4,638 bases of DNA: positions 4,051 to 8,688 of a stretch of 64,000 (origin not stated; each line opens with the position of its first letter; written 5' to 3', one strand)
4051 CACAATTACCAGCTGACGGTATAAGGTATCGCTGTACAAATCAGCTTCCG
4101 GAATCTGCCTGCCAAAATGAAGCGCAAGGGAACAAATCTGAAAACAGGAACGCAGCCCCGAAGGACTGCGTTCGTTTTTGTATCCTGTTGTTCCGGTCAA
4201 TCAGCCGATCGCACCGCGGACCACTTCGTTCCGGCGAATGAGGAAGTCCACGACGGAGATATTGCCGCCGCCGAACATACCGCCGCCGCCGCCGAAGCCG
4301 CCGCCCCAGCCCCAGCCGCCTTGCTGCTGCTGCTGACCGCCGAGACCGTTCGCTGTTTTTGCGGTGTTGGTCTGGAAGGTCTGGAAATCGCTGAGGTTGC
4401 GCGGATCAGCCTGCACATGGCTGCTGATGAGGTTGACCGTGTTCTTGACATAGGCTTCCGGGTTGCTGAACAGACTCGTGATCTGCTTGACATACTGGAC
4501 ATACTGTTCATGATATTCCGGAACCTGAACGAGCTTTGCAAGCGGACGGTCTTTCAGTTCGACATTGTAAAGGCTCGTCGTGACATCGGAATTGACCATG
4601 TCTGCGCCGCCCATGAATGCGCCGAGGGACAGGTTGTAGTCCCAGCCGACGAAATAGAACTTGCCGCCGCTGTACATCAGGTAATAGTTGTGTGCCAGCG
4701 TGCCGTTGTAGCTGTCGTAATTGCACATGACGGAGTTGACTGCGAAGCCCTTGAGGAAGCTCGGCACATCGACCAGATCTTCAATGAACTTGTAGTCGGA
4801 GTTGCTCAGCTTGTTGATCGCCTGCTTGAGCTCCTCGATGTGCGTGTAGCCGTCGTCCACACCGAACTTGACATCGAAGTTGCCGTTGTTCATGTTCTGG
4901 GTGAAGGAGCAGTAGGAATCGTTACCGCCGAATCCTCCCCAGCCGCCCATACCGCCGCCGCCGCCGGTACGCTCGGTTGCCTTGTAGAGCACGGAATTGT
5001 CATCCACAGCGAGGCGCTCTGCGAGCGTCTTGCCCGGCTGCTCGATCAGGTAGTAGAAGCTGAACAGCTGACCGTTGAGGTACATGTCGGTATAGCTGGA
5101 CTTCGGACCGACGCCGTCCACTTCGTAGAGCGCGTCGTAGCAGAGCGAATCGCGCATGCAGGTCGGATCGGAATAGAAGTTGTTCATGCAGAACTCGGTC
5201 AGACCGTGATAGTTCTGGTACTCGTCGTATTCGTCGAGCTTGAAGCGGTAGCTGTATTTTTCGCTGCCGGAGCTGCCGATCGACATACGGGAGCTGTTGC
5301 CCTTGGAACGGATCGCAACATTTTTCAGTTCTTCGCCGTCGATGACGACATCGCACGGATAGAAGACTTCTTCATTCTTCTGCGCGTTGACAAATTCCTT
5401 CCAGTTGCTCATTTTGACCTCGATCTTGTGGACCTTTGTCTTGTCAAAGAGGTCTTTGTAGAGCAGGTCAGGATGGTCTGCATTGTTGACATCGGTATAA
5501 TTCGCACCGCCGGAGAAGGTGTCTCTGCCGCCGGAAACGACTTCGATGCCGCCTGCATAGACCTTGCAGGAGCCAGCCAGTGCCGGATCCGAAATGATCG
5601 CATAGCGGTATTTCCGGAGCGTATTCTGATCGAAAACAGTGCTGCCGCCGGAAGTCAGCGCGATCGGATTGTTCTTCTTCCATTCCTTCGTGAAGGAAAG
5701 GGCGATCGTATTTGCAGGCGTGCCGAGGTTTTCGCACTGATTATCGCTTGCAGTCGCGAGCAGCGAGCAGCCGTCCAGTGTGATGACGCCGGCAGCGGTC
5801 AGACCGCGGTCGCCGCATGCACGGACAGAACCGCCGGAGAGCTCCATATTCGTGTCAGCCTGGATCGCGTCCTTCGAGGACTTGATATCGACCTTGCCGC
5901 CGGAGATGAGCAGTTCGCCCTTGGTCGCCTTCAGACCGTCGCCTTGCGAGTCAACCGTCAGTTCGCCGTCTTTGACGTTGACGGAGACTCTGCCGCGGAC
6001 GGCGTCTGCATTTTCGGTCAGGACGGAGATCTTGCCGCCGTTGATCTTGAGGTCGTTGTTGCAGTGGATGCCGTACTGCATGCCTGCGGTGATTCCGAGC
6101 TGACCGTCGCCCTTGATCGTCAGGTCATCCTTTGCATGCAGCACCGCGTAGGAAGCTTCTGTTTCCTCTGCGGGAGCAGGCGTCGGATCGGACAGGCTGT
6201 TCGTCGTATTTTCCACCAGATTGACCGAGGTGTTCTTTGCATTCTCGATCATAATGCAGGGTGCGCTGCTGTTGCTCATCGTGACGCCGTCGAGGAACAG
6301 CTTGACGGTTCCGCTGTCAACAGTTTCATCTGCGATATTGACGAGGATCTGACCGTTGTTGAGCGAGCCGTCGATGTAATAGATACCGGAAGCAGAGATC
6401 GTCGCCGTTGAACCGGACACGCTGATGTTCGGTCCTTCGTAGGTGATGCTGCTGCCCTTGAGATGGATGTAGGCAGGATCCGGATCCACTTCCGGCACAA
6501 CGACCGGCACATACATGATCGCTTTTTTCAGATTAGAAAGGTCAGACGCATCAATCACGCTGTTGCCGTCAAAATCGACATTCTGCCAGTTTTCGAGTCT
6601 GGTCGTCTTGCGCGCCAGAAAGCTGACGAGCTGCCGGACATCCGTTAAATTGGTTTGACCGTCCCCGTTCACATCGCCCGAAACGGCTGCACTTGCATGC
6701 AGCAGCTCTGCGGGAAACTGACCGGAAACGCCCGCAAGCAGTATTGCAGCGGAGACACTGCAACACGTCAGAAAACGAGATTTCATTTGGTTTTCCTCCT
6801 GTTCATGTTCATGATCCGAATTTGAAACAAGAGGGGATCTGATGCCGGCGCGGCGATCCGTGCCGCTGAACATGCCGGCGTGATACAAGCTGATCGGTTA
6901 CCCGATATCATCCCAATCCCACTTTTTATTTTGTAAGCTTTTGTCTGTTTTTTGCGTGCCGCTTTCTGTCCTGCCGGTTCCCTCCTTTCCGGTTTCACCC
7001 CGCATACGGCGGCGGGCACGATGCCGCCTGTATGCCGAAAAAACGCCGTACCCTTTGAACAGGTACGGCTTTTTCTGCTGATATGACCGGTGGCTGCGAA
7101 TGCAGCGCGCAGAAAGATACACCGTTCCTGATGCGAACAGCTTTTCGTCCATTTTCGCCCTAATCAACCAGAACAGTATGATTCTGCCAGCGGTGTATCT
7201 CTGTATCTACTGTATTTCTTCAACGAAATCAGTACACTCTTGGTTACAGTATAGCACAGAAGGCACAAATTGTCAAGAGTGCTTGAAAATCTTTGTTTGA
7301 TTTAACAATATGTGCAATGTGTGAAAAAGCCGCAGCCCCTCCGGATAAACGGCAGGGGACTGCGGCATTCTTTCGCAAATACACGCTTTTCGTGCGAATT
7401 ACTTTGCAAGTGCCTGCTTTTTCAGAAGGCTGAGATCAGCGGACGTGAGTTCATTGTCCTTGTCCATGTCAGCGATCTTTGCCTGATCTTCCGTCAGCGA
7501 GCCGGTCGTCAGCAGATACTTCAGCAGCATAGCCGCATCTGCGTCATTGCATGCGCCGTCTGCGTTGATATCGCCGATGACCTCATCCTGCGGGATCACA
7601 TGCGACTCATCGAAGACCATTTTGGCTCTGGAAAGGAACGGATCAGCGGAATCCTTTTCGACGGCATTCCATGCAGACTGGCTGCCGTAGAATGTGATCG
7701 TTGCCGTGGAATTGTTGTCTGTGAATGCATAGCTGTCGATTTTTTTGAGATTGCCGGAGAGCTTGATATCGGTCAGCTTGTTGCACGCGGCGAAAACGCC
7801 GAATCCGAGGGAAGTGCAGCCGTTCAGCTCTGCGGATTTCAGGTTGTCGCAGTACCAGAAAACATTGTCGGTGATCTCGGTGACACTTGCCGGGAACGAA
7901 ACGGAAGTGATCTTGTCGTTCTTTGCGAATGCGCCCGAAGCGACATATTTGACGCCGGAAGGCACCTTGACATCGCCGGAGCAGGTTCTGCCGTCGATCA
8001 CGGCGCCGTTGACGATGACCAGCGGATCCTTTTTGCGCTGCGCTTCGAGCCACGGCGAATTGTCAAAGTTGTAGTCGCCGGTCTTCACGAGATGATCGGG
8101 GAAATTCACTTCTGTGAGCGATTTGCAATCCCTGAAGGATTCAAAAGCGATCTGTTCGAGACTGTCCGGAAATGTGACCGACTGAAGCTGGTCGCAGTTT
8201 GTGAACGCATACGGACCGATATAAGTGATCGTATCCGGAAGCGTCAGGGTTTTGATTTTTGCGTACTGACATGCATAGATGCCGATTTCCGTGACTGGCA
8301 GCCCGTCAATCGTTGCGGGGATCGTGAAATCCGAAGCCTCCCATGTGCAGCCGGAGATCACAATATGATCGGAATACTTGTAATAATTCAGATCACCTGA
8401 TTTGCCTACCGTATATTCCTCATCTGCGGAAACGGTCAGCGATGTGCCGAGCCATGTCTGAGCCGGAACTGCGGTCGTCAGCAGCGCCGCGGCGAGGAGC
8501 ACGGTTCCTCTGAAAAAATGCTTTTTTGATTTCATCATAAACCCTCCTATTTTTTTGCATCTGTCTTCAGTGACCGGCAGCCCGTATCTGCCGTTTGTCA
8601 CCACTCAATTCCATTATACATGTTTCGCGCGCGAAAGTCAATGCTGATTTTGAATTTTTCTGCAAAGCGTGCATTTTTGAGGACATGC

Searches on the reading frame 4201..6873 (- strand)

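Call 65: search_protein_families(library=pfam, max_evalue=0.00001, proteins=[window:4201-6873:-])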
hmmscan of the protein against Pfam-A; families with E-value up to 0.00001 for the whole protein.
window:4201-6873:- (890 aa): 3 families
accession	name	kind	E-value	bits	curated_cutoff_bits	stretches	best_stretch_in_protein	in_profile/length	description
PF14262.12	Cthe_2159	-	2.8e-48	164.9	25.8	1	153-353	1-200/262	Carbohydrate-binding domain-containing protein Cthe_2159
PF08757.17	CotH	-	5e-40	138.4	23.8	1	521-835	1-306/322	CotH kinase protein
PF00404.24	Dockerin_1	-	2.7e-09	37.5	22.9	1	66-119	2-56/57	Dockerin type I domain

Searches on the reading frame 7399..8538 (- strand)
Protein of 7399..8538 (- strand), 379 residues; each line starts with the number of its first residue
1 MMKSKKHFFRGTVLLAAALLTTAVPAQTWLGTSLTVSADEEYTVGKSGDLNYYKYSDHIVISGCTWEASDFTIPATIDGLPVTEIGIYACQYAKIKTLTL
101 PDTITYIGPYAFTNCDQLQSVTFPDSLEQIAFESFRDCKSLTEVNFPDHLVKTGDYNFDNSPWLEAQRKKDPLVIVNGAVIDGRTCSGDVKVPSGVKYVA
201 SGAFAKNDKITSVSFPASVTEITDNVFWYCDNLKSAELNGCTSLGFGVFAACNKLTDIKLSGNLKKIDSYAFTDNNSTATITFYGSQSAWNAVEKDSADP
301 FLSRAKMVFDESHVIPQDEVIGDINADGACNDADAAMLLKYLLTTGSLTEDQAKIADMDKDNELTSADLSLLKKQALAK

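Call 65: search_protein_families(library=pfam, max_evalue=0.00001, proteins=[window:7399-8538:-])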
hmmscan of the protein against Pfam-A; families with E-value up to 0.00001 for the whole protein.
window:7399-8538:- (379 aa): 2 families
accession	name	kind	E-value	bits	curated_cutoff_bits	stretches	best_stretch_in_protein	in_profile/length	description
PF13306.12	LRR_5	-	4e-40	137.1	27.7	2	83-161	1-78/127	BspA type Leucine rich repeat region (6 copies)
PF00404.24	Dockerin_1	-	9.1e-12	45.4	22.9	1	322-375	2-55/57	Dockerin type I domain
